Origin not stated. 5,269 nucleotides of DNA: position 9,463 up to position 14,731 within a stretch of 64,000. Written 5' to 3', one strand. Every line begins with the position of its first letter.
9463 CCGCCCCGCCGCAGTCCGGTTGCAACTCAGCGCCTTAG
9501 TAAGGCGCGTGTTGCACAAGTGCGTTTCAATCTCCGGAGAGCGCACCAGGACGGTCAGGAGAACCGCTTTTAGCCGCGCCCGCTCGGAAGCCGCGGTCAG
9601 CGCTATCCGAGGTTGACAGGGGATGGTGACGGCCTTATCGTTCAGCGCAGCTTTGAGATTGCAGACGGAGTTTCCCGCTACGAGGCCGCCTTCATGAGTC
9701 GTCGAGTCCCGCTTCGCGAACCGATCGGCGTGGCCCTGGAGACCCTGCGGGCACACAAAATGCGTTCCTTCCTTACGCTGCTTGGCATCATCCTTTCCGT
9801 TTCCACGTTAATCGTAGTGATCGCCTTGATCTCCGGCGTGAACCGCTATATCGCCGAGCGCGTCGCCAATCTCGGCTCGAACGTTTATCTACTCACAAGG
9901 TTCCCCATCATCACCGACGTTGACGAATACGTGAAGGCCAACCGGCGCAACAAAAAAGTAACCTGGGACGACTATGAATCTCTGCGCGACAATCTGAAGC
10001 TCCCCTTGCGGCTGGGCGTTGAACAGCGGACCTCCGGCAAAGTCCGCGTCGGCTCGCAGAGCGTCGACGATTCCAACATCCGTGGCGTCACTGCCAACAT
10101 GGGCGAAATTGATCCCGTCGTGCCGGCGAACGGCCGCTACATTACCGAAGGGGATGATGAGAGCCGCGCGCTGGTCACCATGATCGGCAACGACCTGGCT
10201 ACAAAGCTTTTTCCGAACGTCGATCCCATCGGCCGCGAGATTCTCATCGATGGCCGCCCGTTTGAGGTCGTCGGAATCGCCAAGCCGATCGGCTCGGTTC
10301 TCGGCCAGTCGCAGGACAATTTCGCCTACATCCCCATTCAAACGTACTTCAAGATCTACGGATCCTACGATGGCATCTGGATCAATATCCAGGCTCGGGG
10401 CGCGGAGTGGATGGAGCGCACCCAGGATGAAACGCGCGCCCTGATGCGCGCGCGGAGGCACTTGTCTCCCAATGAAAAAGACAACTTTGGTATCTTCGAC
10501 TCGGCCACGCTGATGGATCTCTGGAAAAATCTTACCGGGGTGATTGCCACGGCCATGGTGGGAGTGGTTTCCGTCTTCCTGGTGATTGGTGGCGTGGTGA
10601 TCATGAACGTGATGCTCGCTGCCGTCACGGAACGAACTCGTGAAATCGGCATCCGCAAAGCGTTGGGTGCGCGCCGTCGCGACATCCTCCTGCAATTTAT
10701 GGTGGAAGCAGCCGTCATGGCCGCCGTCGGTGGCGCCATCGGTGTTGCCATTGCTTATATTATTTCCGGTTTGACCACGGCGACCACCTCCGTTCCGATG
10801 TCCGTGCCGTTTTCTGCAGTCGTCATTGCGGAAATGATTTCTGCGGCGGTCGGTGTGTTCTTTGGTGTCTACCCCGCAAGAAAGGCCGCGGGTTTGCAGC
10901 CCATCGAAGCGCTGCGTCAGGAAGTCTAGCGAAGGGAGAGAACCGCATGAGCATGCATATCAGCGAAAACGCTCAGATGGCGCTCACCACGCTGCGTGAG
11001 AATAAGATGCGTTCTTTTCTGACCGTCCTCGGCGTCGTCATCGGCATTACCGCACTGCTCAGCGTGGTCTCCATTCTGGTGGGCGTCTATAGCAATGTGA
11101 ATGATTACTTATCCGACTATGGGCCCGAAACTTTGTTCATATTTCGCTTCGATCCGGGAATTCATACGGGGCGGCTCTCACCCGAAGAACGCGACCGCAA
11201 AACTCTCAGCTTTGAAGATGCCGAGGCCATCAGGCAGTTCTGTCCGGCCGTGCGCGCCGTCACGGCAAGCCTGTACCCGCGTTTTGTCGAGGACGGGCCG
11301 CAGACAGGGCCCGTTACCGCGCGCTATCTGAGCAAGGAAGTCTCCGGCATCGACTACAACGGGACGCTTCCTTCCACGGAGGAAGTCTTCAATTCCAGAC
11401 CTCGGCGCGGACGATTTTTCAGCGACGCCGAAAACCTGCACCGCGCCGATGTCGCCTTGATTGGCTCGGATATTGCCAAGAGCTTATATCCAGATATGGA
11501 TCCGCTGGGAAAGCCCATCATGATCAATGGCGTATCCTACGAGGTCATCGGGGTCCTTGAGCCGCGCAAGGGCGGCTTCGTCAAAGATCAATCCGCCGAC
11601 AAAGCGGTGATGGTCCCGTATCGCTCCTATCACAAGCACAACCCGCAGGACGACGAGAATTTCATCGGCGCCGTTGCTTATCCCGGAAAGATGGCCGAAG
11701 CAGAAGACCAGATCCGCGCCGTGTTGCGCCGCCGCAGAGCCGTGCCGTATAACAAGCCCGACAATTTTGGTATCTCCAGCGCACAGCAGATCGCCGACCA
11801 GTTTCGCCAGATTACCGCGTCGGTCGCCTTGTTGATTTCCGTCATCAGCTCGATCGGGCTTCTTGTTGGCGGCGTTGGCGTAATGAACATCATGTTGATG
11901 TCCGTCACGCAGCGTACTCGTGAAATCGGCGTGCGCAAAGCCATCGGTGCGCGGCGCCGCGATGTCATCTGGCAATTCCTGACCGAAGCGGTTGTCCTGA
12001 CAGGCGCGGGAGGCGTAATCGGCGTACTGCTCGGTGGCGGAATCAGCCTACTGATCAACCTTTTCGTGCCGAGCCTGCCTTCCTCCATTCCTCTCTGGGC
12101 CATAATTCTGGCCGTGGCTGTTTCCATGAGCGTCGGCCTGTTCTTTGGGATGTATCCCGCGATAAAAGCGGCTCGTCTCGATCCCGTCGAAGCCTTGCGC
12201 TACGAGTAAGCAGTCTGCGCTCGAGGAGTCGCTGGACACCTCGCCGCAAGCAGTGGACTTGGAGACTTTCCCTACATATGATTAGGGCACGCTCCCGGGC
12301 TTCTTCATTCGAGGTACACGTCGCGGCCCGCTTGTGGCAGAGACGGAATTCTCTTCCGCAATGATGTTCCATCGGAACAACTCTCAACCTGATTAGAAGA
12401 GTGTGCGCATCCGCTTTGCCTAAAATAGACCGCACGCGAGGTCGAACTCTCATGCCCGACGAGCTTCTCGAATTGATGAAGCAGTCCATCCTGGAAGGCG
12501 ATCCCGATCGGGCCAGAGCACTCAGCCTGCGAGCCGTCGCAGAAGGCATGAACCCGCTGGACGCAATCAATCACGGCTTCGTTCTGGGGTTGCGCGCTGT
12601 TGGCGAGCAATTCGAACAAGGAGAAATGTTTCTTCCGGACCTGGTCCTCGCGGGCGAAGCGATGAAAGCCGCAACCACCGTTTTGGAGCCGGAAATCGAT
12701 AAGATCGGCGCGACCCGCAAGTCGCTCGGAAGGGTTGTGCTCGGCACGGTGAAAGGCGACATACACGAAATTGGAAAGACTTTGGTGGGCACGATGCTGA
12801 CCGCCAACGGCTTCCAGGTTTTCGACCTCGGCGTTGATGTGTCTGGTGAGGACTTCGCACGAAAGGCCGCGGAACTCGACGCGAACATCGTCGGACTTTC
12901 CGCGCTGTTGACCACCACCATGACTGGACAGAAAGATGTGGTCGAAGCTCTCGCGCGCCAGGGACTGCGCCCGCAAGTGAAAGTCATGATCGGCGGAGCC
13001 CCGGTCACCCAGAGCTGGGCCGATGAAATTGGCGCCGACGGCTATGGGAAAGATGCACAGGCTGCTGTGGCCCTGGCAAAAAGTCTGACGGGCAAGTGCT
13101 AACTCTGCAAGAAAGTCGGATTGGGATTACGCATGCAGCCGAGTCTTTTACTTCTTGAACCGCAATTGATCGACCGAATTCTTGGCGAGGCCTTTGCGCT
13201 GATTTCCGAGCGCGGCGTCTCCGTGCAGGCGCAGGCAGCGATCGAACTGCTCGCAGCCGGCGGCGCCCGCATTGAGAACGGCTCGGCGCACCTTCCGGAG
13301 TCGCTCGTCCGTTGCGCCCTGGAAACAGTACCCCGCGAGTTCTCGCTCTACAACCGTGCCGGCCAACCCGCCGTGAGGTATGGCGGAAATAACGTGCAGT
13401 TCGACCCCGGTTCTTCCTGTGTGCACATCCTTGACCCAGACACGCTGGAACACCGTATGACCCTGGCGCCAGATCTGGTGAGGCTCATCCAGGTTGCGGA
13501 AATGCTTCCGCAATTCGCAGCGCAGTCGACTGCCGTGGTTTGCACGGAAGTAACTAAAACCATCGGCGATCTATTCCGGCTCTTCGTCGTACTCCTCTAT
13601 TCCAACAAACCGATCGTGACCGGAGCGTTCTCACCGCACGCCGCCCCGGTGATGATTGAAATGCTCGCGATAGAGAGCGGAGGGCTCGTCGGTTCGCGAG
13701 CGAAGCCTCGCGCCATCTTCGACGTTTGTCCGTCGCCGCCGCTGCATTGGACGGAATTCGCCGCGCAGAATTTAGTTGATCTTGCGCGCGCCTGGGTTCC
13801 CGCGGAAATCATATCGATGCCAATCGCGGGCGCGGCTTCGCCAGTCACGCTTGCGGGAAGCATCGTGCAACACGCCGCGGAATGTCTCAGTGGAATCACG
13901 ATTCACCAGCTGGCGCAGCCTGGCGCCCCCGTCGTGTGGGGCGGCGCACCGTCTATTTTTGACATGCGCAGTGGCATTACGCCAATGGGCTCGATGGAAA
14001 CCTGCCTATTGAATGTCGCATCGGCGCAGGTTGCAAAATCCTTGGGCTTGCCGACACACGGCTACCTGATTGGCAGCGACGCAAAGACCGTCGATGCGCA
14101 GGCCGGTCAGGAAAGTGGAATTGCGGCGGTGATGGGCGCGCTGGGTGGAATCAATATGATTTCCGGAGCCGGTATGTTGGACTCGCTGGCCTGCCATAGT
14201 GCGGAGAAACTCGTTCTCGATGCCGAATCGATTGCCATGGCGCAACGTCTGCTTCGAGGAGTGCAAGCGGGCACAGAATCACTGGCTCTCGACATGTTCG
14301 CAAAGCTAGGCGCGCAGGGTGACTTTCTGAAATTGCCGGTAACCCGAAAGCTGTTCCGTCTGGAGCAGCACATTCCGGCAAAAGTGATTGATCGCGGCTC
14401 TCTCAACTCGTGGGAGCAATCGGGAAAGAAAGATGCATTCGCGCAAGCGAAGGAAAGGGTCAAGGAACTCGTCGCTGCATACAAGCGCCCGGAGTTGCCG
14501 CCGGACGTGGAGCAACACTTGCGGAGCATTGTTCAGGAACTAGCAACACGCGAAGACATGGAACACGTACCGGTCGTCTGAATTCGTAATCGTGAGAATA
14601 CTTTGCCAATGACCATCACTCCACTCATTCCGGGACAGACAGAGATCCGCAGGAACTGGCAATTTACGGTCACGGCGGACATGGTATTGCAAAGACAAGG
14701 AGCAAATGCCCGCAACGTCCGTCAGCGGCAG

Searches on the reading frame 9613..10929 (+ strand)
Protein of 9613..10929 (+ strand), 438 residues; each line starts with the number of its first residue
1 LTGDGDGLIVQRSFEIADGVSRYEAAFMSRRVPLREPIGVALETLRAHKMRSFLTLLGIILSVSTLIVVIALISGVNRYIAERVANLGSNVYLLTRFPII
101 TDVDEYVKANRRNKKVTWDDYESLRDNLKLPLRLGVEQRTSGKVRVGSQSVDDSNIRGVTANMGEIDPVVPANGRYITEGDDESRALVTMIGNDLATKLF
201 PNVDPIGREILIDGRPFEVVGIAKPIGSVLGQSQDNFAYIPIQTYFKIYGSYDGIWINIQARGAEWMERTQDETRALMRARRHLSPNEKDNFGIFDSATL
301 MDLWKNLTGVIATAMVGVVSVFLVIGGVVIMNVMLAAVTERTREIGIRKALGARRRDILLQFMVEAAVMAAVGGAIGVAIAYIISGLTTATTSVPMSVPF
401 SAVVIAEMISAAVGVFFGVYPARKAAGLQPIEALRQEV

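Call 7: search_protein_families(library=pfam, proteins=[window:9613-10929:+], max_evalue=0.01)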
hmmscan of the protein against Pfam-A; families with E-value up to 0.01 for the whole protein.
window:9613-10929:+ (438 aa): 2 families
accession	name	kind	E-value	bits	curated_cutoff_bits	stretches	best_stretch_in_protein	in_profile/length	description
PF12704.14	MacB_PCD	-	7.2e-35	121.6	27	1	52-276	1-206/207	MacB-like periplasmic core domain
PF02687.27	FtsX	-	1.6e-21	77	25.5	1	318-430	3-120/120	FtsX-like permease C-terminal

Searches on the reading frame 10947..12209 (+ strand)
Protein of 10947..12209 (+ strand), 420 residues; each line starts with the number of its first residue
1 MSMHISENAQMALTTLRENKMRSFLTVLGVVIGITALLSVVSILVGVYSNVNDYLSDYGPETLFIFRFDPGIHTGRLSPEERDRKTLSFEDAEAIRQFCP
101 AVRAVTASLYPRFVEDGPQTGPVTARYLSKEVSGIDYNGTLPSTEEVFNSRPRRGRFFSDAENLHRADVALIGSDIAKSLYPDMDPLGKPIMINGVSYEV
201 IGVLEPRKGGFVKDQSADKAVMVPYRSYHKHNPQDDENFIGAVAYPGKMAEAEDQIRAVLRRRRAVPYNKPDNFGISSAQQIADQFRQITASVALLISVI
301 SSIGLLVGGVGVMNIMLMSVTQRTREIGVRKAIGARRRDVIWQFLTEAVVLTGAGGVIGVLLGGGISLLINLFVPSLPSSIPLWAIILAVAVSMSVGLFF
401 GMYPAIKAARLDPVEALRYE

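Call 7: search_protein_families(library=pfam, proteins=[window:10947-12209:+], max_evalue=0.01)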
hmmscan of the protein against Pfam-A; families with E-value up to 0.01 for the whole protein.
window:10947-12209:+ (420 aa): 2 families
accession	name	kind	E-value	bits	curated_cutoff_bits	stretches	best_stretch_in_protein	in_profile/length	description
PF12704.14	MacB_PCD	-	4.2e-37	128.9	27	1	23-258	1-206/207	MacB-like periplasmic core domain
PF02687.27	FtsX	-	1.1e-23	83.9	25.5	1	299-413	2-120/120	FtsX-like permease C-terminal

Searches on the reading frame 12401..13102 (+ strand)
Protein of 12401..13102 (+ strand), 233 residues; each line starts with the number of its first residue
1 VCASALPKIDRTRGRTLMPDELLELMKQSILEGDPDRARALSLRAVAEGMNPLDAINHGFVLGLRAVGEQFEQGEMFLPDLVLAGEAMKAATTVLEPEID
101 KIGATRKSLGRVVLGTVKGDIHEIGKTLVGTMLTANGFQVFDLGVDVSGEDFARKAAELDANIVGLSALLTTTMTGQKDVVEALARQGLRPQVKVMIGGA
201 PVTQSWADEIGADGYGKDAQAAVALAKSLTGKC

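Call 102: search_protein_families(library=pfam, proteins=[window:12401-13102:+], max_evalue=0.01)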
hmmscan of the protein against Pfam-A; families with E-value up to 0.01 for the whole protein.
window:12401-13102:+ (233 aa): 2 families
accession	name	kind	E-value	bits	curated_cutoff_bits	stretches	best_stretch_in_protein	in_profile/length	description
PF02310.24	B12-binding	-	5.5e-29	100.9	32.1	1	110-223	1-120/121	B12 binding domain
PF02607.22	B12-binding_2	-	3.4e-20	72.4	23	1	23-96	2-74/74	B12 binding domain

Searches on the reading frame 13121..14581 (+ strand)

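Call 102: search_protein_families(library=pfam, proteins=[window:13121-14581:+], max_evalue=0.01)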
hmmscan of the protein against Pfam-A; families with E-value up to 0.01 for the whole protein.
window:13121-14581:+ (486 aa): 1 family
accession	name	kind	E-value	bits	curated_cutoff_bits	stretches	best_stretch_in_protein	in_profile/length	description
PF06253.16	MTTB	-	2.6e-89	300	25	1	7-472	29-493/500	Trimethylamine methyltransferase (MTTB)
